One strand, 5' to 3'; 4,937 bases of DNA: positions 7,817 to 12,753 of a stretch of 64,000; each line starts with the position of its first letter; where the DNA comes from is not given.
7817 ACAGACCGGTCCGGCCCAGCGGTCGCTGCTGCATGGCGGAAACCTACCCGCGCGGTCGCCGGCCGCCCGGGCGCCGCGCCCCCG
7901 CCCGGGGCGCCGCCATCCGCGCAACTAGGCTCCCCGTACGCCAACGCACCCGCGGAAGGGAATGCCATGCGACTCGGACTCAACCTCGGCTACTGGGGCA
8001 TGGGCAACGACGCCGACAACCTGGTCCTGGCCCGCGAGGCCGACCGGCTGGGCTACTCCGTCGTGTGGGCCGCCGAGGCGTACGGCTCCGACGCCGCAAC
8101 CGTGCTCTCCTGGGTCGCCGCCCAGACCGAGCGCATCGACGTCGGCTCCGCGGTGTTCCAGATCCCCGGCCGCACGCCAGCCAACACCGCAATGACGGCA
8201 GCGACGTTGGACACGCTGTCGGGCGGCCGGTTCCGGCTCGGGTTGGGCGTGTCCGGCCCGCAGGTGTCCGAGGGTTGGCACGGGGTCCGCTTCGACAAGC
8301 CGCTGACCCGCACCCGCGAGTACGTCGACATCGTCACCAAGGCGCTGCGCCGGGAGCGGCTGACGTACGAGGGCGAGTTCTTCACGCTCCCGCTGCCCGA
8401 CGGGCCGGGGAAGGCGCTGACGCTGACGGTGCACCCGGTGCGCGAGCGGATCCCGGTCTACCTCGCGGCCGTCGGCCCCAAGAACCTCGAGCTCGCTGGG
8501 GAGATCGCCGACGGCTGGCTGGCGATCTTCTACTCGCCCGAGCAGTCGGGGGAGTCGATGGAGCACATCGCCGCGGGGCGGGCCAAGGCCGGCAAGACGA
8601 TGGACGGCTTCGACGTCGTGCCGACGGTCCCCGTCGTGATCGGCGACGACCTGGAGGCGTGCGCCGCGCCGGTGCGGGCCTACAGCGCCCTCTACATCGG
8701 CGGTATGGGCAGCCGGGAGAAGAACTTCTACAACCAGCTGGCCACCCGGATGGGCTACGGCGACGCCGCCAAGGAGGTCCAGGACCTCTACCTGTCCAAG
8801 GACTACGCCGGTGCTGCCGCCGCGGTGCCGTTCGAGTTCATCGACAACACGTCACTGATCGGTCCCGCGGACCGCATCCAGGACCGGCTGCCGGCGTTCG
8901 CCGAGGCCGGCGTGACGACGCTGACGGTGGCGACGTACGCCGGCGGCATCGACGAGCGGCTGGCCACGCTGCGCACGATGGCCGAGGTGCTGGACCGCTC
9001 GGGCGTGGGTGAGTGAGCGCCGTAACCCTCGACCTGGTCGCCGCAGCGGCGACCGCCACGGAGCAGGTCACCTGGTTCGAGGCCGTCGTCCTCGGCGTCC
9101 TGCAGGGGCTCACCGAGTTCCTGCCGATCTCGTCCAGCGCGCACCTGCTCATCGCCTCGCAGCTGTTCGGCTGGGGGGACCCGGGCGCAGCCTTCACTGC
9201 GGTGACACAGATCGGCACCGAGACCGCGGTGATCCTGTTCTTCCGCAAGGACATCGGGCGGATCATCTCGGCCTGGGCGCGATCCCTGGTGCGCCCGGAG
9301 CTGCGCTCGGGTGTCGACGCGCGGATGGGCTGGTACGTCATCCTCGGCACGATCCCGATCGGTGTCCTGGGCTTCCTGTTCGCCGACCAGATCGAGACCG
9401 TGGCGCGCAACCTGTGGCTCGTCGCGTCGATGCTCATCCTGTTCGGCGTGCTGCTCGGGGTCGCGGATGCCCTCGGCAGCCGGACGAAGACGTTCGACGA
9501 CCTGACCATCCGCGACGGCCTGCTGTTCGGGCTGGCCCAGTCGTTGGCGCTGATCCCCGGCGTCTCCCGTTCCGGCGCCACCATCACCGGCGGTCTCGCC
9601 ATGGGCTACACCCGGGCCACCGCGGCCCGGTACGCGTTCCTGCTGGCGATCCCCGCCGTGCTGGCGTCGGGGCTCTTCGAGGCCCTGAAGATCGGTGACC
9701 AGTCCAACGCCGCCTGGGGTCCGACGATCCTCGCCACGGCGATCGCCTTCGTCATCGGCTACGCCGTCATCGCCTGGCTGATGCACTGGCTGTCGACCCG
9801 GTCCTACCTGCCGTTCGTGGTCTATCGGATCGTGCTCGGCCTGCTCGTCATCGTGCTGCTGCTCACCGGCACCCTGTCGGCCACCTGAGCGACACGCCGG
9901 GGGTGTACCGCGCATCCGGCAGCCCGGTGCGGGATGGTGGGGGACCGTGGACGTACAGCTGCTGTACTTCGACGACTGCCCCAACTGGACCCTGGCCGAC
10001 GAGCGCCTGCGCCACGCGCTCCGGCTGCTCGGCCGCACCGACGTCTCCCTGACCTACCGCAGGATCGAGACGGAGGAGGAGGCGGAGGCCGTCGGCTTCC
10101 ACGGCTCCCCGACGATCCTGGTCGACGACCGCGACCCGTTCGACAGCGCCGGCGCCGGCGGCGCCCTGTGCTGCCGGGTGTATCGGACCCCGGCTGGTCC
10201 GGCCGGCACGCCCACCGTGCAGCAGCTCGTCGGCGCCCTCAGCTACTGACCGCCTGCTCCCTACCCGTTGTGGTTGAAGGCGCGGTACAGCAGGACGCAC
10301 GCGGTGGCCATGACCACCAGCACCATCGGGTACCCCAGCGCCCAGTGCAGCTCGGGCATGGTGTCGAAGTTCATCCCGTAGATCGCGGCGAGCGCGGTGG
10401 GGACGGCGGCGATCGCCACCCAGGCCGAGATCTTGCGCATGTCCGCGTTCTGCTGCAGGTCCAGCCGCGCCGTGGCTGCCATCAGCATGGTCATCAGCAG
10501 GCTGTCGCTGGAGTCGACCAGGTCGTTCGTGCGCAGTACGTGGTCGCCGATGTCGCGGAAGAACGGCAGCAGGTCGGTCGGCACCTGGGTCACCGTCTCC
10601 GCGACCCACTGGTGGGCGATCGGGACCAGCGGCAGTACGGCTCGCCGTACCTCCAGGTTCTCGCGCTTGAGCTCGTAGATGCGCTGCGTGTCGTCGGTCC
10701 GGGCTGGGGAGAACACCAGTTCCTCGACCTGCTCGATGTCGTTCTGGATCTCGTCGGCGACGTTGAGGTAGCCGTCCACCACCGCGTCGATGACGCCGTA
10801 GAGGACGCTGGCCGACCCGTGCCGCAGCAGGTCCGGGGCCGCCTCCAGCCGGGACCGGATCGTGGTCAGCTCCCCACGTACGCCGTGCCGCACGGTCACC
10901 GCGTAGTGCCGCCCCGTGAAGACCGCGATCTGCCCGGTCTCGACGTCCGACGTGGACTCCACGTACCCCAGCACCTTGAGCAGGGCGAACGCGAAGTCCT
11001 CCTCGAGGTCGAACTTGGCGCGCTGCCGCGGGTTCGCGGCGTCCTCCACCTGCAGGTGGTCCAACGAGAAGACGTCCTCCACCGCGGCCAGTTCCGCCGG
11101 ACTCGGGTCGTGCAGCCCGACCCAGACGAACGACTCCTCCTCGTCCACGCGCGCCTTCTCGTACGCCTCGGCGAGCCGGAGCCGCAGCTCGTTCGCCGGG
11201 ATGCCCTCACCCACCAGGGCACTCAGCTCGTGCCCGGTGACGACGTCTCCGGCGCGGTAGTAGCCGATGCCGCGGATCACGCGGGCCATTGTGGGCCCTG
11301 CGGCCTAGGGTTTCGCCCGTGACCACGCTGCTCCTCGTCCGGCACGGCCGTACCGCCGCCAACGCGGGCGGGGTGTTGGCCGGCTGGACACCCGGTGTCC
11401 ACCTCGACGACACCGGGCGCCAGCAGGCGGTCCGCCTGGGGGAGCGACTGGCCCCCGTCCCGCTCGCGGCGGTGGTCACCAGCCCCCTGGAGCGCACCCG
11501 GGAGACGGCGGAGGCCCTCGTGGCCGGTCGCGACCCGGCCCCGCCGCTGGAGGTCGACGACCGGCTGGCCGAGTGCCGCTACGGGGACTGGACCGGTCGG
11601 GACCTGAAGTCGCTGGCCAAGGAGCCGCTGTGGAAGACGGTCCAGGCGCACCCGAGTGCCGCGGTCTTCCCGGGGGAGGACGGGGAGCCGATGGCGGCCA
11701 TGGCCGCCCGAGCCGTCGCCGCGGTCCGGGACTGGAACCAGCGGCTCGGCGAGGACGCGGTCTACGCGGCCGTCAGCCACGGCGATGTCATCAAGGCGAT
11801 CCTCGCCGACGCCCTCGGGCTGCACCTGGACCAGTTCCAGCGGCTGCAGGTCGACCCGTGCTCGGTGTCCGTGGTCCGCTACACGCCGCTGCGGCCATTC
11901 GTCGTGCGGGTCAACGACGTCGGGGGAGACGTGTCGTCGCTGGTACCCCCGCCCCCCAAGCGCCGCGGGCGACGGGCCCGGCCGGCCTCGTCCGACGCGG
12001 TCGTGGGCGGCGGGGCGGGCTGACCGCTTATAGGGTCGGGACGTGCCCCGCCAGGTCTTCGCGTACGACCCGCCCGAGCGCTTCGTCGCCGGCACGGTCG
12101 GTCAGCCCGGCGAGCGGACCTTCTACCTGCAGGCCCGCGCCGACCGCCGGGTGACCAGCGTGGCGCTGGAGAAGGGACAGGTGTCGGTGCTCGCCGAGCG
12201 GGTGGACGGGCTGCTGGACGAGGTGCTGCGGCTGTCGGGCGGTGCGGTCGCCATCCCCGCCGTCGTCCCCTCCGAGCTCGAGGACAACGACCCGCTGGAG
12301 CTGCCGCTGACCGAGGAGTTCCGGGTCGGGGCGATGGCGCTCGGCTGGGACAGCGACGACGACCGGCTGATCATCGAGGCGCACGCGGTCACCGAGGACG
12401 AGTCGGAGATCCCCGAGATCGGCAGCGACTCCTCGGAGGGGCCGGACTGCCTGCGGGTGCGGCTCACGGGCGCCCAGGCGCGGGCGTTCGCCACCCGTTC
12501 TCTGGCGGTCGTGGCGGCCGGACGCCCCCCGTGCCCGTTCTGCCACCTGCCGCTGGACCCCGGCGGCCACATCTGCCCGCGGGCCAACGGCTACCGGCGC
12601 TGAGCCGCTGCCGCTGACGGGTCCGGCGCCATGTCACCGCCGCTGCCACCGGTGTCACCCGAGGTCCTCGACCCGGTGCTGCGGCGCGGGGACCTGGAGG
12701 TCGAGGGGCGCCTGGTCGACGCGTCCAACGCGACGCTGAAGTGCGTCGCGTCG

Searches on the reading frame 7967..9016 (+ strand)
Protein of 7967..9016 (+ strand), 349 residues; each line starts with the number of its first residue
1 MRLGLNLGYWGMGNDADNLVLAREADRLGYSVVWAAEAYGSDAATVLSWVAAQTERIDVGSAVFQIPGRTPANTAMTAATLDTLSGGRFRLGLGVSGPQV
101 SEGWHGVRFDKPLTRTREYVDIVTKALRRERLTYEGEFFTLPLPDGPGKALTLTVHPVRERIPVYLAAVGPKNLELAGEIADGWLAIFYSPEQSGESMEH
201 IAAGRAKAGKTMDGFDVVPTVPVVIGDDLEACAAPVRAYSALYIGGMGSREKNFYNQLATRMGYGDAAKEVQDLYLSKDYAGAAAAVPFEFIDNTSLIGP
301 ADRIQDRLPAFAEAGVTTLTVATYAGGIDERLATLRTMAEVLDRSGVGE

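Call 80: search_protein_families(library=pfam, proteins=[window:7967-9016:+], max_evalue=0.0001)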
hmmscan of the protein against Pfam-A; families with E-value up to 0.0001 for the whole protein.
window:7967-9016:+ (349 aa): 1 family
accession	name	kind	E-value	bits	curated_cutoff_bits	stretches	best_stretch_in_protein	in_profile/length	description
PF00296.26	Bac_luciferase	-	7.6e-85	285.5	27.9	1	17-317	24-313/314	Luciferase-like monooxygenase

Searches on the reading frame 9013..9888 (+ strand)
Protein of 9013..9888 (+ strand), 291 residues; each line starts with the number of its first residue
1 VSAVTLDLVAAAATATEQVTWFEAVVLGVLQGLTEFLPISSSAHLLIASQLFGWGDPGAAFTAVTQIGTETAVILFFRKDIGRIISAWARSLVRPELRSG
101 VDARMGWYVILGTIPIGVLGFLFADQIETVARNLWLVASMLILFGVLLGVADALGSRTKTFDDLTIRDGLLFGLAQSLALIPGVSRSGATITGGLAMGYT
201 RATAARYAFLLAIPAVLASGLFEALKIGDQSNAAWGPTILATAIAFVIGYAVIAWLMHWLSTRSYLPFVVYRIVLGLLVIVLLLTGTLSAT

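Call 80: search_protein_families(library=pfam, proteins=[window:9013-9888:+], max_evalue=0.0001)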
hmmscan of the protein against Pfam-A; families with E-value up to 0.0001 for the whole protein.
window:9013-9888:+ (291 aa): 1 family
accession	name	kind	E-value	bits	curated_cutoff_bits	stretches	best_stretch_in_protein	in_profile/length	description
PF02673.24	BacA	-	1.3e-82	277.8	33.4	1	24-278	1-257/257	Bacitracin resistance protein BacA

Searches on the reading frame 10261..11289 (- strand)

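Call 80: search_protein_families(library=pfam, proteins=[window:10261-11289:-], max_evalue=0.0001)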
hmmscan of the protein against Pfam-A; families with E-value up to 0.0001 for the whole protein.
window:10261-11289:- (342 aa): 1 family
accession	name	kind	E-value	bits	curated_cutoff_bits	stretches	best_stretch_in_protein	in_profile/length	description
PF01544.23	CorA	-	9.6e-47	160.1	27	1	52-336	2-288/292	CorA-like Mg2+ transporter protein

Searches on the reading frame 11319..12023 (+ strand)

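Call 80: search_protein_families(library=pfam, proteins=[window:11319-12023:+], max_evalue=0.0001)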
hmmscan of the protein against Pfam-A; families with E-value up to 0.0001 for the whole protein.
window:11319-12023:+ (234 aa): 1 family
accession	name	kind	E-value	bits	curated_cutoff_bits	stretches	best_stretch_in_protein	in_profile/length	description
PF00300.27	His_Phos_1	-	7.1e-51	173.1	21.7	1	4-200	1-193/194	Histidine phosphatase superfamily (branch 1)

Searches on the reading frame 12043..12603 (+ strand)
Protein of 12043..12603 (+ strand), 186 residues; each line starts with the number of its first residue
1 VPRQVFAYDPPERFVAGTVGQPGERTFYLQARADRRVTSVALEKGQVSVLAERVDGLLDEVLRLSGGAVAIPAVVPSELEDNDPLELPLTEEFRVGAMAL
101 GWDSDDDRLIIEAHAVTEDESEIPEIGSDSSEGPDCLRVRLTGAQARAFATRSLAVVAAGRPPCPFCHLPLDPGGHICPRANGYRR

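Call 80: search_protein_families(library=pfam, proteins=[window:12043-12603:+], max_evalue=0.0001)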
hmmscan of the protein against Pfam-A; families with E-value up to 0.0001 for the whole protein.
window:12043-12603:+ (186 aa): 1 family
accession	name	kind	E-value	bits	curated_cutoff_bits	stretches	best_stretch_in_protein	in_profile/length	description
PF11290.13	DUF3090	-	7.2e-67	224.9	27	1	6-178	1-170/170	Protein of unknown function (DUF3090)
